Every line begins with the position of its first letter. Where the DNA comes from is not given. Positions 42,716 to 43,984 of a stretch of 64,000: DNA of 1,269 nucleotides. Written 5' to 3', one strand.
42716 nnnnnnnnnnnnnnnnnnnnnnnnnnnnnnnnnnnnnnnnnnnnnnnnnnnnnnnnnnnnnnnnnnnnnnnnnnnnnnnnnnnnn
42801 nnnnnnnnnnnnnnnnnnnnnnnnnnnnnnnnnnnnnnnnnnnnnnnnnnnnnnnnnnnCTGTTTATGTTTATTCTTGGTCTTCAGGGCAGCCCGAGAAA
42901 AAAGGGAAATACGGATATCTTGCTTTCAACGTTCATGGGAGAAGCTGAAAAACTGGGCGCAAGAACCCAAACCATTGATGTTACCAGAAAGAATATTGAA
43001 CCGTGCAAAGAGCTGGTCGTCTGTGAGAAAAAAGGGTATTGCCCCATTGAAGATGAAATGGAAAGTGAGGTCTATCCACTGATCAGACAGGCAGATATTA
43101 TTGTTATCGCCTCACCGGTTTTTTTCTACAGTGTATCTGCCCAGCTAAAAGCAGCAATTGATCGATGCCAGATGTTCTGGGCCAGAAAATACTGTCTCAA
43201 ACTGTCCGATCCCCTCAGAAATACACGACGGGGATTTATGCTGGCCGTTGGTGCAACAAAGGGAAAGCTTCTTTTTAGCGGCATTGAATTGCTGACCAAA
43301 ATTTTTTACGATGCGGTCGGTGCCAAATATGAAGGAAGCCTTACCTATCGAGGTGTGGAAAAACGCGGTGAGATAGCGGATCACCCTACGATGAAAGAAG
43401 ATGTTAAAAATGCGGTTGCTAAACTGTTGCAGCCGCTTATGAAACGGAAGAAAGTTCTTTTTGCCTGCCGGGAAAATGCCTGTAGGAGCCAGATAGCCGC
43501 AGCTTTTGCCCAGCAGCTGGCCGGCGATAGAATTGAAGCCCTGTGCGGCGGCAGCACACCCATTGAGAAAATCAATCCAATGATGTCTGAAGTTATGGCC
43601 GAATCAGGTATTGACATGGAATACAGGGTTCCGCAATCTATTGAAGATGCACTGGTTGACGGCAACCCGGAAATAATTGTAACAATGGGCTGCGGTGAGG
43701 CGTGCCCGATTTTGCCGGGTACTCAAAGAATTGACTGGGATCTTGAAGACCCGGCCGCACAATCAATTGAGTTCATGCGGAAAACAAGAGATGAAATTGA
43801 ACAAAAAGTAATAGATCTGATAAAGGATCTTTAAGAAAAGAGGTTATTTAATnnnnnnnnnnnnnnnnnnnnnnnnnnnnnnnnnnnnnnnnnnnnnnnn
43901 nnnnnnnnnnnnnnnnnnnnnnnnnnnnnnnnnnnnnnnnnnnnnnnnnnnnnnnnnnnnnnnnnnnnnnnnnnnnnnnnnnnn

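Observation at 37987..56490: Unusually large single-strand oxygen/ROS-defence supercluster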

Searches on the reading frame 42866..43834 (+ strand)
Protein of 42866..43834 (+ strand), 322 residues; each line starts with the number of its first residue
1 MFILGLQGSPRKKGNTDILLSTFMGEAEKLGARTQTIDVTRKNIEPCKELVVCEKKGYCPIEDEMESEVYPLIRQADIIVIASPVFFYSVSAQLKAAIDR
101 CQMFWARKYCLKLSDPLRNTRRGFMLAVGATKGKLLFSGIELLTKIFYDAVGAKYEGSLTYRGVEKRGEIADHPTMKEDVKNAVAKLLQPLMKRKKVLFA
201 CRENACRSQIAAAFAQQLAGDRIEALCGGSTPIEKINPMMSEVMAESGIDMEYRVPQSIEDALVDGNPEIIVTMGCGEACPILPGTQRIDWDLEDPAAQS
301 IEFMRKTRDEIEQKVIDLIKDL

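Call 3: search_protein_families(library=pfam, proteins=[window:42866-43834:+], max_evalue=0.01)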
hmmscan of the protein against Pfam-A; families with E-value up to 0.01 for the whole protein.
window:42866-43834:+ (322 aa): 3 families
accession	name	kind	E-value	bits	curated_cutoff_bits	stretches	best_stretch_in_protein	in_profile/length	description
PF03358.20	FMN_red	-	3.3e-23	82.4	24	1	1-121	1-108/152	NADPH-dependent FMN reductase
PF01451.26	LMWPc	-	8.7e-16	58.9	23.2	1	197-318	1-143/144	Low molecular weight phosphotyrosine protein phosphatase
PF02525.22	Flavodoxin_2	-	5.9e-09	36.4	27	1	3-107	3-110/198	Flavodoxin-like fold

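Call 24: find_homologous_proteins(query=window:42866-43834:+, max_evalue=1e-10)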
Query window:42866-43834:+ (322 aa): 2702 proteins with E <= 1e-10 among 6001 candidates; the best 120 are listed.
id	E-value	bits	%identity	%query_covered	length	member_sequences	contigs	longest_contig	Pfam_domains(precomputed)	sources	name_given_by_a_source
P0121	7.3e-212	720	100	100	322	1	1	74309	PF02525.23,PF01451.28,PF03358.21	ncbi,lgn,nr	ncbi:MAG: NAD(P)H-dependent oxidoreductase [Desulfobacterales bacterium]|nr:NAD(P)H-dependent oxidor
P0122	1.6e-142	493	65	100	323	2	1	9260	PF02525.23,PF01451.28,PF03358.21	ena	-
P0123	8.0e-142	490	66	99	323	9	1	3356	PF02525.23,PF01451.28,PF03358.21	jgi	jgi:multimeric flavodoxin WrbA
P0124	9.8e-142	490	66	100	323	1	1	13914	PF02525.23,PF01451.28,PF03358.21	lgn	-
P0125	1.8e-141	489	65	100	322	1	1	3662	PF02525.23,PF01451.28,PF03358.21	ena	-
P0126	3.8e-141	488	65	100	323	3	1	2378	PF02525.23,PF01451.28,PF03358.21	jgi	jgi:multimeric flavodoxin WrbA/protein-tyrosine-phosphatase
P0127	3.9e-141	488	66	100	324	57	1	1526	PF02525.23,PF01451.28,PF03358.21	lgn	-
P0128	1.4e-140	486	65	99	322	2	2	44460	PF02525.23,PF01451.28,PF03358.21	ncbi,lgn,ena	-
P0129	1.6e-140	486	63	100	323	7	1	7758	PF02525.23,PF01451.28,PF03358.21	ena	-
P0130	1.6e-140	486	67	99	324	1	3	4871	PF02525.23,PF01451.28,PF03358.21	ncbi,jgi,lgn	jgi:multimeric flavodoxin WrbA/protein-tyrosine-phosphatase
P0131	1.9e-140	486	63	100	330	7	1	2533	PF02525.23,PF01451.28,PF03358.21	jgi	jgi:multimeric flavodoxin WrbA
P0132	2.9e-140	485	63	100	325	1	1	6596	PF02525.23,PF01451.28,PF03358.21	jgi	jgi:multimeric flavodoxin WrbA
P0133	3.1e-140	485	64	100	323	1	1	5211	PF02525.23,PF01451.28,PF03358.21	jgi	-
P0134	3.2e-140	485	66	100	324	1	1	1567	PF02525.23,PF01451.28,PF03358.21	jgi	jgi:multimeric flavodoxin WrbA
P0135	4.1e-140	485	64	99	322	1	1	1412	PF02525.23,PF01451.28,PF03358.21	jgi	-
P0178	1.3e-138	480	65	100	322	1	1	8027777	PF02525.23,PF01451.28,PF03358.21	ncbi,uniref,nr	ncbi:NAD(P)H-dependent oxidoreductase [Desulfonema magnum]|uniref:NADPH-dependent FMN reductase n=1 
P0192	2.9e-138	479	65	100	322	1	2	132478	PF02525.23,PF01451.28,PF03358.21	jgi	jgi:arsenite transporter/arsenate reductase (thioredoxin)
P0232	3.9e-137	475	63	100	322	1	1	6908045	PF02525.23,PF01451.28,PF03358.21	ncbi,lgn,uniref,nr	ncbi:NADPH-dependent FMN reductase [Desulfonema limicola]|uniref:NADPH-dependent FMN reductase n=1 T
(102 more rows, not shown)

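Call 25: find_encoding_contigs(protein=P0178, flank=10000, max_places=1)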
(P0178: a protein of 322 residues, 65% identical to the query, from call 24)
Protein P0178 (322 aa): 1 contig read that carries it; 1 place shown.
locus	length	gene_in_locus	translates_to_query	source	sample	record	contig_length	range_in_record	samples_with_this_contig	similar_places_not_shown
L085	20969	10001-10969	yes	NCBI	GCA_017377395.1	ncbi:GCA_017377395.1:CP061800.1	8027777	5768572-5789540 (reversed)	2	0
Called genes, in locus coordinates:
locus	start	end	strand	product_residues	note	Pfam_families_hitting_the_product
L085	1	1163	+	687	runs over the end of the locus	PF04060:FeS, PF12838:Fer4_7 (weak), PF14697:Fer4_21 (weak), PF00037:Fer4, PF12797:Fer4_2 (weak), PF14691:Fer4_20, PF07992:Pyr_redox_2, PF13450:NAD_binding_8, +4 more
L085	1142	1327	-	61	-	-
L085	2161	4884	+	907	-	-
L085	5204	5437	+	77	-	-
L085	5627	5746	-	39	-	-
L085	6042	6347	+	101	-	-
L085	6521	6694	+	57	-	-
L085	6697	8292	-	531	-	PF00501:AMP-binding, PF13193:AMP-binding_C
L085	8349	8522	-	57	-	-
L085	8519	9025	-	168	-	-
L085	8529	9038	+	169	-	-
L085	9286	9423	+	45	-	-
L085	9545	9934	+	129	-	-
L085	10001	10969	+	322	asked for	PF02525:Flavodoxin_2, PF03358:FMN_red, PF01451:LMWPc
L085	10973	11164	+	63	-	-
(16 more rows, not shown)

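Call 26: find_encoding_contigs(protein=P0232, flank=10000, max_places=1)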
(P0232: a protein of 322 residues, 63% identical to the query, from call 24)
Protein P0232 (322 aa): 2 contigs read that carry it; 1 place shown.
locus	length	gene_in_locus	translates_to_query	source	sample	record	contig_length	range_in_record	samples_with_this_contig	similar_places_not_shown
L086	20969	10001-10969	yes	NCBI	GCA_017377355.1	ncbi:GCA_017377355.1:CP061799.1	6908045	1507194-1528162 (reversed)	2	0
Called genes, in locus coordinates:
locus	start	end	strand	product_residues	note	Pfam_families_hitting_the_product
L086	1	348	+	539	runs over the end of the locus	PF02662:FlpD, PF13183:Fer4_8, PF13237:Fer4_10, PF12838:Fer4_7 (weak), PF13187:Fer4_9, PF13534:Fer4_17, PF02754:CCG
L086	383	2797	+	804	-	-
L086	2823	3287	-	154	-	-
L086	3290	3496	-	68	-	-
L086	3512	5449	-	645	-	PF00027:cNMP_binding, PF00571:CBS, PF03445:DUF294, PF10335:DUF294_C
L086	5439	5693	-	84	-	-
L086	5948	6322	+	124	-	PF06397:Desulfoferrod_N, PF01880:Desulfoferrodox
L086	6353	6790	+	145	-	PF12724:Flavodoxin_5, PF00258:Flavodoxin_1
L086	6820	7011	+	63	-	-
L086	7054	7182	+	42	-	-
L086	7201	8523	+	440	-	PF01654:Cyt_bd_oxida_I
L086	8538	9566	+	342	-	PF02322:Cyt_bd_oxida_II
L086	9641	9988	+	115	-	PF02085:Cytochrom_CIII, PF14522:Cytochrome_C7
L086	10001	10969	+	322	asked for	PF02525:Flavodoxin_2, PF03358:FMN_red, PF01451:LMWPc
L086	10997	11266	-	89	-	-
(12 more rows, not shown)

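Call 27: find_encoding_contigs(protein=P0192, flank=10000, max_places=1)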
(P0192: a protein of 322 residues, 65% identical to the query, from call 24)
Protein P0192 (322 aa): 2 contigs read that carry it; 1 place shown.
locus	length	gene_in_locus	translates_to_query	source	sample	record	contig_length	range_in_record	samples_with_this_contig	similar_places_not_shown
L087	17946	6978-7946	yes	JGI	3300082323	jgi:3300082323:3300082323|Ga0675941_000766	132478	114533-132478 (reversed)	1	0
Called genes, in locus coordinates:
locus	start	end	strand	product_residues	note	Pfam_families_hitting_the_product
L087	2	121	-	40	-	?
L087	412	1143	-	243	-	-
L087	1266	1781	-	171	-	PF02915:Rubrerythrin, PF13668:Ferritin_2 (weak)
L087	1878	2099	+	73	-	PF00581:Rhodanese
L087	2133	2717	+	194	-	PF02915:Rubrerythrin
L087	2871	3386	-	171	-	PF00578:AhpC-TSA, PF08534:Redoxin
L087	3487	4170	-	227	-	PF00535:Glycos_transf_2, PF10111:Glyco_tranf_2_2 (faint)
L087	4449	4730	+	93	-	-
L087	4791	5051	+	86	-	PF23458:DUF7130 (weak), PF21349:RUBY_RBDX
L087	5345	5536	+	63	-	PF01654:Cyt_bd_oxida_I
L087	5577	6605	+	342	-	PF02322:Cyt_bd_oxida_II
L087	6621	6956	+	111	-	PF02085:Cytochrom_CIII (weak), PF14522:Cytochrome_C7 (weak)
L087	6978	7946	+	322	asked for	PF02525:Flavodoxin_2 (weak), PF03358:FMN_red, PF01451:LMWPc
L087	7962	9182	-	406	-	PF00111:Fer2, PF00970:FAD_binding_6 (faint), PF00175:NAD_binding_1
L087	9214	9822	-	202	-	PF02508:Rnf-Nqr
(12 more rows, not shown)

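Call 29: find_related_loci(query=A2, collection=metagenome_contigs, flank=10000)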
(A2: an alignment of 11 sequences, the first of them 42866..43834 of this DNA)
Query A2 (322 aa) in metagenome_contigs; peptide patterns used: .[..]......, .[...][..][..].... (x = any residue, [..] = any of these).
600 stretches matched a pattern (row limit reached: there are more); 377 encode a relative of the query (tblastn E <= 1e-3); the best 80 are kept; 80 distinct loci.
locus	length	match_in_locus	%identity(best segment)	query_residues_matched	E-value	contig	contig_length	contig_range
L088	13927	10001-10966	66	1-322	2e-149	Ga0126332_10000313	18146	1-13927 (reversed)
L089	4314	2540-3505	64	1-322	5e-151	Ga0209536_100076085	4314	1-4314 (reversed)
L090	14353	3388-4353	65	1-322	3e-147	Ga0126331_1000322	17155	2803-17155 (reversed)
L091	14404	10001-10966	64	1-322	6e-147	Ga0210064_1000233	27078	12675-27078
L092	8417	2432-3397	64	1-322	5e-147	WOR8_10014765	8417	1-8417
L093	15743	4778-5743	64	1-322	6e-147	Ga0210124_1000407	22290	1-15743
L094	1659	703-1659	65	1-319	2e-159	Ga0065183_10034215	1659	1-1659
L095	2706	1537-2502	63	1-322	1e-154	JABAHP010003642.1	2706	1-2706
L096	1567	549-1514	64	1-322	3e-159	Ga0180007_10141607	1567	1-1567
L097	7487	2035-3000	63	1-322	4e-146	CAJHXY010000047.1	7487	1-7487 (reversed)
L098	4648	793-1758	65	1-322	1e-148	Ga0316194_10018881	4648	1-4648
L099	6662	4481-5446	62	1-322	7e-146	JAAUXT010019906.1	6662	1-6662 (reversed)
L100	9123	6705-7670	63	1-322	1e-145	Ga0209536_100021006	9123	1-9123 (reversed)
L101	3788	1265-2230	64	1-322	1e-150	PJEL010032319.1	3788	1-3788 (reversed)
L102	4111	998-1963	65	1-322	2e-149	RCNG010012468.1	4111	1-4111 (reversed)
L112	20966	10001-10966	62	1-322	1e-144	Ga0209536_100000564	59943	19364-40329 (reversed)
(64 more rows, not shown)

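Call 43: search_protein_families(library=pfam, proteins=[L112:8646-9083:+, L112:14251-15198:+, L112:15464-16306:+, L112:16474-18921:+, L112:5103-5882:+, L112:4279-5010:+, L112:3365-4051:-, L112:2872-3348:+, L112:11721-11936:+, L112:2140-2562:-], max_evalue=0.001)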
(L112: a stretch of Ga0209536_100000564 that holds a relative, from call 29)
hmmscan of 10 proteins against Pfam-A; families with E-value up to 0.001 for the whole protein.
L112:8646-9083:+ (145 aa): 4 families
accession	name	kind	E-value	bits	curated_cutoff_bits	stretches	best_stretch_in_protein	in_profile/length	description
PF12724.12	Flavodoxin_5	-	1.2e-11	45.6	27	1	5-95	1-88/145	Flavodoxin domain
PF00258.30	Flavodoxin_1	-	4.6e-09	37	25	1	6-115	1-122/143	Flavodoxin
PF03358.20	FMN_red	-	4.7e-06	26.7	24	0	45-116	66-142/152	NADPH-dependent FMN reductase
PF12641.12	Flavodoxin_3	-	4.8e-05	23.7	27.5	1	5-96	1-82/160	Flavodoxin domain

L112:14251-15198:+ (315 aa): 13 families
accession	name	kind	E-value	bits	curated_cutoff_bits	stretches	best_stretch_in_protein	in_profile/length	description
PF01077.27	NIR_SIR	-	1.5e-13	51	27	1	154-300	41-138/158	Nitrite and sulphite reductase 4Fe-4S domain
PF08369.16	PCP_red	-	1.8e-13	50.8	32.5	1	51-93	1-43/45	Proto-chlorophyllide reductase 57 kD subunit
PF13237.11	Fer4_10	-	3.8e-10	40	25.5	2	219-282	2-42/53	4Fe-4S dicluster domain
PF12838.12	Fer4_7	-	2e-09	38.2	27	1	195-239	2-51/52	4Fe-4S dicluster domain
PF00037.32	Fer4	-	4.5e-08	33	21.1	1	219-240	1-22/24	4Fe-4S binding domain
PF12837.12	Fer4_6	-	5e-08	33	25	1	220-239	3-22/24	4Fe-4S binding domain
PF13187.11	Fer4_9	-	1e-07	32.3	27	1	195-239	2-50/52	4Fe-4S dicluster domain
PF14697.11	Fer4_21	-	1.3e-06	28.9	35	1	190-238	3-53/59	4Fe-4S dicluster domain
PF13484.11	Fer4_16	-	4.1e-05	24.7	30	1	226-244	2-20/66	4Fe-4S double cluster binding domain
PF12797.12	Fer4_2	-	0.00018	21.7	24.5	1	218-238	2-22/22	4Fe-4S binding domain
PF13183.11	Fer4_8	-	0.00029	21.7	27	0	225-283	4-55/68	4Fe-4S dicluster domain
PF25160.1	LdpA_Fe-S-bd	-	0.00048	20.3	27.6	1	199-241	7-43/49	LdpA Fe-S cluster-binding domain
PF12800.12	Fer4_4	-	0.00051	20.6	24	0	224-239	2-17/17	4Fe-4S binding domain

L112:15464-16306:+ (280 aa): 1 family
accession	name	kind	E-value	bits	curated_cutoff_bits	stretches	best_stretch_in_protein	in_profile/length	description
PF00459.30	Inositol_P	-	5.2e-45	154.5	27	1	10-271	9-250/271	Inositol monophosphatase family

L112:16474-18921:+ (815 aa): 4 families
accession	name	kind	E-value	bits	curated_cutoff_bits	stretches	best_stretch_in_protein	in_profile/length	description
PF00122.25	E1-E2_ATPase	-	2e-59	200.6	28.1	1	295-473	2-180/181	E1-E2 ATPase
PF00702.32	Hydrolase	-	2.3e-39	136.2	26.4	1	491-709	2-191/191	haloacid dehalogenase-like hydrolase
PF00403.32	HMA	-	8.1e-31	106.7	24.8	2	7-67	1-61/62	Heavy-metal-associated domain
PF08282.18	Hydrolase_3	-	9.3e-07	29.3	20.9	1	689-741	203-255/255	haloacid dehalogenase-like hydrolase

L112:5103-5882:+ (259 aa): 7 families
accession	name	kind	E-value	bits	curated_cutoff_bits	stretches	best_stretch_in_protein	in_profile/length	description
PF00037.32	Fer4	-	5.6e-08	32.7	21.1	1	8-29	1-22/24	4Fe-4S binding domain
PF12837.12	Fer4_6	-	6.3e-08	32.7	25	1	7-30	1-24/24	4Fe-4S binding domain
PF13237.11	Fer4_10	-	2e-07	31.2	25.5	1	8-56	2-53/53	4Fe-4S dicluster domain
PF12838.12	Fer4_7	-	9.3e-07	29.7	27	1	15-59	2-52/52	4Fe-4S dicluster domain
PF13187.11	Fer4_9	-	9.1e-06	26.1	27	1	15-59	2-51/52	4Fe-4S dicluster domain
PF14697.11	Fer4_21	-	2e-05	25.1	35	1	9-60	2-57/59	4Fe-4S dicluster domain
PF13484.11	Fer4_16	-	0.00073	20.7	30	0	15-31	2-18/66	4Fe-4S double cluster binding domain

L112:4279-5010:+ (243 aa): 2 families
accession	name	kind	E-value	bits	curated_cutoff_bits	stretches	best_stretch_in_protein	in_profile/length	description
PF01966.28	HD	-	1e-09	39.1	22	1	99-204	1-115/116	HD domain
PF09297.16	Zn_ribbon_NUD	-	0.00048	20.2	24.8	0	21-46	6-31/32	NADH pyrophosphatase zinc ribbon domain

L112:3365-4051:- (228 aa): 2 families
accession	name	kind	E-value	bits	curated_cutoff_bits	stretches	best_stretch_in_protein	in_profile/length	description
PF00027.35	cNMP_binding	-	1.3e-24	86.4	27.5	1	32-117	2-87/89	Cyclic nucleotide-binding domain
PF13545.12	HTH_Crp_2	-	2.4e-17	63.1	27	1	151-220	1-69/70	Crp-like helix-turn-helix domain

L112:2872-3348:+ (158 aa): 2 families
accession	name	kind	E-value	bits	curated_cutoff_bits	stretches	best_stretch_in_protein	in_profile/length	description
PF02915.23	Rubrerythrin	-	2.4e-08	34.9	22.8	1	6-58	84-136/137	Rubrerythrin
PF13668.12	Ferritin_2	-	0.00025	21.6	24.7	0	6-58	83-135/138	Ferritin-like domain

L112:11721-11936:+ (71 aa): 0 families

L112:2140-2562:- (140 aa): 0 families

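Call 44: search_protein_families(library=ncbifam, proteins=[window:42866-43834:+], max_evalue=0.01)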
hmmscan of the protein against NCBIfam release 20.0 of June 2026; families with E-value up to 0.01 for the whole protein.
window:42866-43834:+ (322 aa): 6 families
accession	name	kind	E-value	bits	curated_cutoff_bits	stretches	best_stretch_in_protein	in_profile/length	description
TIGR02689.1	ars_reduc_gluta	equivalog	4.6e-23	81.8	157.6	1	195-319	1-126/126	arsenate reductase, glutathione/glutaredoxin type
TIGR02691.1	arsC_pI258_fam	equivalog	4.3e-19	69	174.3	1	198-318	2-129/129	arsenate reductase (thioredoxin)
NF010053.0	PRK13530.1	subfamily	6.1e-19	68.7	215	1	192-315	1-125/133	arsenate reductase (thioredoxin)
TIGR03567.1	FMN_reduc_SsuE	equivalog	3.6e-06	27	164.05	1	3-99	2-89/171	NADPH-dependent FMN reductase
NF007280.0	PRK09739.1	equivalog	6.2e-05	22.7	162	1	8-101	11-105/199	NAD(P)H oxidoreductase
TIGR03566.1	FMN_reduc_MsuE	equivalog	0.0031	17.3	212.5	1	3-100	2-93/174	FMN reductase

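Call 45: search_solved_structures(query=window:42866-43834:+, max_evalue=0.001, show_alignments=2)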
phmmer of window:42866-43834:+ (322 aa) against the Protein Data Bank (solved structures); distinct sequences matched with E-value up to 0.001: 17.
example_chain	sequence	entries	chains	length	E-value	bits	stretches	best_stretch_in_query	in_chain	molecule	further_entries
3t38_A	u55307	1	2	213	7.8e-24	87.9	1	195-320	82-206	Arsenate Reductase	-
2l17_A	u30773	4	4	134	1.7e-18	70.4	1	194-320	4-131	Arsenate reductase | Glutaredoxin arsenate reductase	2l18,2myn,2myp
3rh0_A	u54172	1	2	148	2.9e-16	63.1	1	194-318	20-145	ARSENATE REDUCTASE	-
2l19_A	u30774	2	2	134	6.2e-16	62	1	194-320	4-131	Arsenate reductase | Glutaredoxin arsenate reductase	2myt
2myu_A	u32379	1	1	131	1.1e-15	61.2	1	195-320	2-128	Glutaredoxin arsenate reductase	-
1jl3_A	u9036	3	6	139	6.8e-13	52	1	192-314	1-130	ARSENATE REDUCTASE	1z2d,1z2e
2cd7_A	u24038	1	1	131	2.1e-12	50.4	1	192-313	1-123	PROTEIN ARSC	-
1ljl_A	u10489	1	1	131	2.9e-12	49.9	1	192-313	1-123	arsenate reductase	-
1lju_A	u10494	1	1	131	5.3e-11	45.8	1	192-313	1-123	arsenate reductase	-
1lk0_A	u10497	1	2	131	5.8e-11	45.7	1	192-313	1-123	arsenate reductase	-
8p5n_A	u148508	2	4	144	1e-10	44.9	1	196-315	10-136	Low molecular weight phosphatase family protein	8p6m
2ipa_B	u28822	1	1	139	5.2e-10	42.5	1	193-314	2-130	Protein arsC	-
1rxe_A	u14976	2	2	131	1.1e-09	41.5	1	192-313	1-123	Arsenate reductase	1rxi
1jf8_A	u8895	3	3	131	1.3e-09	41.3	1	192-313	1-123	arsenate reductase | Protein arsC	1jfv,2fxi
1y1l_A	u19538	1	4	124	2.1e-08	37.3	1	196-319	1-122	arsenate reductase (arsC)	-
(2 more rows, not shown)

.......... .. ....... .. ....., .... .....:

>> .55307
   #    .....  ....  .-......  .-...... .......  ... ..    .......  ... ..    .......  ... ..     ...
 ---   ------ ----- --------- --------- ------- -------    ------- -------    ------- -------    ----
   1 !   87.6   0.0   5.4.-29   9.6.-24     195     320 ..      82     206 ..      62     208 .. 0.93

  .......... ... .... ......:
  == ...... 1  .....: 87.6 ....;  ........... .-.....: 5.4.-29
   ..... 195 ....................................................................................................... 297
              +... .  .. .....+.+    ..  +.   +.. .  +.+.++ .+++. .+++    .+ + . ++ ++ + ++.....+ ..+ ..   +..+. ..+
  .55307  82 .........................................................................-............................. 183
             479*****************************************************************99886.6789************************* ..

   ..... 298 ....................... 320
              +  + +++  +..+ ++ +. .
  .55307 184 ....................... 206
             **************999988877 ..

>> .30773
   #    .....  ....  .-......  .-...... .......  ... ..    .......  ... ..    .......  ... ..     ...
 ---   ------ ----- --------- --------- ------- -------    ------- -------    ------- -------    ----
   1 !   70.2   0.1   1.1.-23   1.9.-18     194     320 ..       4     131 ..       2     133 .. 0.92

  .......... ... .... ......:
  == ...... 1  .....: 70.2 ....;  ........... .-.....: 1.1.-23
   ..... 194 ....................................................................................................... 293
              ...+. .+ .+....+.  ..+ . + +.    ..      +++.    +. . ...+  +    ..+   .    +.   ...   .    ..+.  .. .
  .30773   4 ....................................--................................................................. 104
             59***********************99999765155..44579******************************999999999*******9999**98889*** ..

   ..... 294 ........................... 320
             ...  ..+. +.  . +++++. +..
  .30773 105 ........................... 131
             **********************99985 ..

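Call 101: predict_structure(alignment_id=A2)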
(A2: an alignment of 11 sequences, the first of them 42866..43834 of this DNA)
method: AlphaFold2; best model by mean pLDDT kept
length: 322 residues; sequences in the alignment: 11
mean_pLDDT: 73.9   pTM: 0.73
mean pLDDT of the five models: 73.9, 67.4, 65.0, 60.2, 56.3
residues with pLDDT >= 90: 58; 70-90: 160; 50-70: 51; < 50: 53
segments of 3 or more residues with pLDDT < 50: 41-64, 86-113
pLDDT, mean of each block of 10 residues (from residue 1): 73 75 95 78 40 40 55 79 54 40 40 55 81 56 70 83 81 92 92 88 80 87 83 83 82 76 82 73 78 86 93 94 86
secondary structure, 60 per line:
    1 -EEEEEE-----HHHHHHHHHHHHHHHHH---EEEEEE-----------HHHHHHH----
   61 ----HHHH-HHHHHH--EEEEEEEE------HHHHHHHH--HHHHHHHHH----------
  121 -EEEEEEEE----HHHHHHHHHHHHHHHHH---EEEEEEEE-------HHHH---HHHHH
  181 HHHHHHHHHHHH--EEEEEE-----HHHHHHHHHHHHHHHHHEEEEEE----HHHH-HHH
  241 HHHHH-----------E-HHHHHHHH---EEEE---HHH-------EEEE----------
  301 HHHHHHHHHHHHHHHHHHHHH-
elements in order: E2-7 H13-29 E33-38 H50-56 H65-68 H70-75 E78-85 H92-99 H102-110 E122-129 H134-150 E154-161 H169-172 H176-192 E195-200 H206-222 E223-228 H233-236 H238-245 H259-266 E270-273 E287-290 H301-321
